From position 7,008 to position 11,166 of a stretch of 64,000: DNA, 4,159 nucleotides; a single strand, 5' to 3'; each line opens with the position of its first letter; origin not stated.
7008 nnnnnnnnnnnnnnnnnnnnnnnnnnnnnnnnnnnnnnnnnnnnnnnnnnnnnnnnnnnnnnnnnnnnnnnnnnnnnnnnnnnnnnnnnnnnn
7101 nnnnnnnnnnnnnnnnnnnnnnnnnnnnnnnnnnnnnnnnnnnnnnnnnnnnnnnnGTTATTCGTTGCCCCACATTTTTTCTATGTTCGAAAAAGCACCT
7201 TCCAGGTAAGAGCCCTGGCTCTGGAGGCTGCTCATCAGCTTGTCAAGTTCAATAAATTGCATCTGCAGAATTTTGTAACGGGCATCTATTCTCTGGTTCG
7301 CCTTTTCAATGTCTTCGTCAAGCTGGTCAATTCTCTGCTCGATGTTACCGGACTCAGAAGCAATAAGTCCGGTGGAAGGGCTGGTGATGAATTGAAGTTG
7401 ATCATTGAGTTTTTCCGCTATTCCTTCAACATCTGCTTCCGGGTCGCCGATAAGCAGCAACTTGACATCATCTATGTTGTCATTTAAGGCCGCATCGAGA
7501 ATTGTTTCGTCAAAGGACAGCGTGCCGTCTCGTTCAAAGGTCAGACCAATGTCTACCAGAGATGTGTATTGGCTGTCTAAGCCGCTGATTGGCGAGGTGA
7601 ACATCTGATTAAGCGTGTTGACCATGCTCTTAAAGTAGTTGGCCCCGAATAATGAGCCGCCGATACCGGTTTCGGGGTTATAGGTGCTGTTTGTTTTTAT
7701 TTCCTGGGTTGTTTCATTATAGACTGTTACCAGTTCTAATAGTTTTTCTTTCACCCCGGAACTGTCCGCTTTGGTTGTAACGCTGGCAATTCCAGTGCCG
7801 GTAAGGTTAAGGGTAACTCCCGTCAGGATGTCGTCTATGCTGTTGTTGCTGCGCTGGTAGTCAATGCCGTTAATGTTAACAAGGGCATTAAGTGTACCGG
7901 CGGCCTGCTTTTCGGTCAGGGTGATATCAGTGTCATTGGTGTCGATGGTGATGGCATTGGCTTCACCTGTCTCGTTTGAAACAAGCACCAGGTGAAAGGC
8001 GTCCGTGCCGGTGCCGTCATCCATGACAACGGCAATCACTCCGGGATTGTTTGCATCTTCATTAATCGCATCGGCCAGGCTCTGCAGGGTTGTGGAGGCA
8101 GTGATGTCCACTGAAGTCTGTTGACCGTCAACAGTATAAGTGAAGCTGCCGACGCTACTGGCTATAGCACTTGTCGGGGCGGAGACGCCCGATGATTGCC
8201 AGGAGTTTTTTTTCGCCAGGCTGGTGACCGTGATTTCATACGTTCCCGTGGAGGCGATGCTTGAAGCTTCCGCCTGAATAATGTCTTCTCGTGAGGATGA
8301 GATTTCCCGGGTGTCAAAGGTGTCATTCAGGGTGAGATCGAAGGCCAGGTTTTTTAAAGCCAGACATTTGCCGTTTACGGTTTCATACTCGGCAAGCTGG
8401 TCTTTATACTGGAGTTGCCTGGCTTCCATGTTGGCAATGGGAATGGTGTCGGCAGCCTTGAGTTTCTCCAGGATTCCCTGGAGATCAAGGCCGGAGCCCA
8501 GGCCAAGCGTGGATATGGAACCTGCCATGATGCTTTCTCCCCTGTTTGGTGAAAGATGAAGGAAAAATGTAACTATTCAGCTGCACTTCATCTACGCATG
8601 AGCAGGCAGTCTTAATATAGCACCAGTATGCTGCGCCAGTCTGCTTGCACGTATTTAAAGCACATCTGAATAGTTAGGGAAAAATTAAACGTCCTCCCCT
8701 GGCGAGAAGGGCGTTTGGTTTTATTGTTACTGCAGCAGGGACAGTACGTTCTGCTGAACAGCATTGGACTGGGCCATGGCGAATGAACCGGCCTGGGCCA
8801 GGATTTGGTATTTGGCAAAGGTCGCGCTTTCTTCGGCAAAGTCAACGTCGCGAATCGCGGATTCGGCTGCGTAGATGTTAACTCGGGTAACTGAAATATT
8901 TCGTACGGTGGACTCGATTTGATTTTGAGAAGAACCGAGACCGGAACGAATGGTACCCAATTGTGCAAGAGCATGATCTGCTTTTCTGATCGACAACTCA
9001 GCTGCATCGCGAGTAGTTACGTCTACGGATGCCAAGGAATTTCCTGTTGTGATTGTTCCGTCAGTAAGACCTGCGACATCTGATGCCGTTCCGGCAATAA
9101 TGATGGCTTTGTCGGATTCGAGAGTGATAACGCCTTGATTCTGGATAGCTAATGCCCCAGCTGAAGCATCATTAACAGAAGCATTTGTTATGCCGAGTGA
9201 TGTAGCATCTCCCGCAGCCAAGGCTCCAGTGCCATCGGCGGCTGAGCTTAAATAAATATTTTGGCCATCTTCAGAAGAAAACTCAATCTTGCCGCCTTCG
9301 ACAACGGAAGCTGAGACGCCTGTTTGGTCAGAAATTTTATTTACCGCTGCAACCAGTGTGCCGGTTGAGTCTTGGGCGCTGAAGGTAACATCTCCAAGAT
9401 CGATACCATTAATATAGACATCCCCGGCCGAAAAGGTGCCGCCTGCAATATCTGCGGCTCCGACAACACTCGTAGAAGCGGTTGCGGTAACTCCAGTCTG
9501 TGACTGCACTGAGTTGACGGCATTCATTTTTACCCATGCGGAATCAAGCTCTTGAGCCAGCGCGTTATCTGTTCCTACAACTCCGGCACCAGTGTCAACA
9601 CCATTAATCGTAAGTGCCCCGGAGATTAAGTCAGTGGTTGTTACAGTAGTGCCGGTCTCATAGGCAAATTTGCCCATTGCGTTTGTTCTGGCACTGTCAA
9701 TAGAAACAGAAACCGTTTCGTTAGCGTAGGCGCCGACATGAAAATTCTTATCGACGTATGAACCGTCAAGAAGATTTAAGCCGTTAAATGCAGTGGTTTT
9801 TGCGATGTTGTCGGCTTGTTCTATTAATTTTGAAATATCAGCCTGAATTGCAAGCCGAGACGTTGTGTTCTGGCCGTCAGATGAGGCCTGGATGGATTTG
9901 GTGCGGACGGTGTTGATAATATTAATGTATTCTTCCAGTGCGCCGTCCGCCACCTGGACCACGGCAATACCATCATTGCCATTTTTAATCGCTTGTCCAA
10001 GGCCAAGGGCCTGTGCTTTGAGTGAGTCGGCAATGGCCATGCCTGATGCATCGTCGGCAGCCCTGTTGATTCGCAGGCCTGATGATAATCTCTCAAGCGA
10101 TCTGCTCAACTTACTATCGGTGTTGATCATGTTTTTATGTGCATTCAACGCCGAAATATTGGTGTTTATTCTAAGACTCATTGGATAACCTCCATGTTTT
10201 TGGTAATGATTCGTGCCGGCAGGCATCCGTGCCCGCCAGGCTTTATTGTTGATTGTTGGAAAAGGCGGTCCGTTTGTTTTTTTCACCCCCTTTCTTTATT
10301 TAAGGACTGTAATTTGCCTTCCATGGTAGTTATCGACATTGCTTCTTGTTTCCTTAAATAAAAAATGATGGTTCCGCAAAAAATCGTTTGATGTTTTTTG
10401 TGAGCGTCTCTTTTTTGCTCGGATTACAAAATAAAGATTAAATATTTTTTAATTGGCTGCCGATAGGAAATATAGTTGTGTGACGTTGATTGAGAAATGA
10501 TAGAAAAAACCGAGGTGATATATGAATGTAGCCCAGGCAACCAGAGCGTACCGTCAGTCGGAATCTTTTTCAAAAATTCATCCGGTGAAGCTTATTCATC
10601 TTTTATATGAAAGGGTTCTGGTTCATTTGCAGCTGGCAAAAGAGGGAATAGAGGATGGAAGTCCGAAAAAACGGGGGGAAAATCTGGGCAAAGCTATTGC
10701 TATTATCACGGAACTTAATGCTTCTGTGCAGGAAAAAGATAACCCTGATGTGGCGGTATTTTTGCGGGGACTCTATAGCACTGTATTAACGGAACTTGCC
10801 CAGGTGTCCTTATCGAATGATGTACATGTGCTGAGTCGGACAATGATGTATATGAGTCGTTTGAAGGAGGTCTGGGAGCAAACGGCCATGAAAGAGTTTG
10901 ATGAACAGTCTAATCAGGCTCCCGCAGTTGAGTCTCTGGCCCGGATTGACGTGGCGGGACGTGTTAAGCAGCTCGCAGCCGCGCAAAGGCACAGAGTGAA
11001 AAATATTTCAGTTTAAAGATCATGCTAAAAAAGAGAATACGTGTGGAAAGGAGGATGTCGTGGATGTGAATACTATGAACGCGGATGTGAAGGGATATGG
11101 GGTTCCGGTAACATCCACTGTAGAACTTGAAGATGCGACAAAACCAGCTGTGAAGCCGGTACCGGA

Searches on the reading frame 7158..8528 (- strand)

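Call 67: search_protein_families(library=pfam, proteins=[window:7158-8528:-], max_evalue=0.00001)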
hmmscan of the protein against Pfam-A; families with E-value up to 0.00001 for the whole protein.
window:7158-8528:- (456 aa): 2 families
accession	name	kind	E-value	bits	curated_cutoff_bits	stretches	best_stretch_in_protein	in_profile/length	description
PF07195.17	FliD_C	-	9.9e-42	143.4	25.4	1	214-437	3-236/236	Flagellar hook-associated protein 2 C-terminus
PF02465.23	FliD_N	-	6.8e-20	71.9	24.8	1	12-107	1-96/97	Flagellar hook-associated protein 2 N-terminus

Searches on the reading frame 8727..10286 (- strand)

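Call 67: search_protein_families(library=pfam, proteins=[window:8727-10286:-], max_evalue=0.00001)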
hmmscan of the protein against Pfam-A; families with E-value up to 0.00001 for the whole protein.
window:8727-10286:- (519 aa): 3 families
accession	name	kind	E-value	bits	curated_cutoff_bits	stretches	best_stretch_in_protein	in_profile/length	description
PF00669.25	Flagellin_N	-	1.9e-43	148.3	26.6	1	40-176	1-137/139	Bacterial flagellin N-terminal helical region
PF00700.27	Flagellin_C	-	2.2e-26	92.4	23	1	434-518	2-86/86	Bacterial flagellin C-terminal helical region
PF07196.18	Flagellin_IN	-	7e-10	39.4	22.7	1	293-339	5-54/55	Flagellin hook IN motif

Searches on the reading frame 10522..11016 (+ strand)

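Call 21: search_protein_families(library=pfam, proteins=[window:10522-11016:+], max_evalue=0.001)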
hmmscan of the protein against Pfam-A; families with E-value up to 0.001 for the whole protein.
window:10522-11016:+ (164 aa): 1 family
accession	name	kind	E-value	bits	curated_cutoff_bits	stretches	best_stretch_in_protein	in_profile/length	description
PF02561.19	FliS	-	4.1e-24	85.5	26.7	1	8-121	2-114/115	Flagellar protein FliS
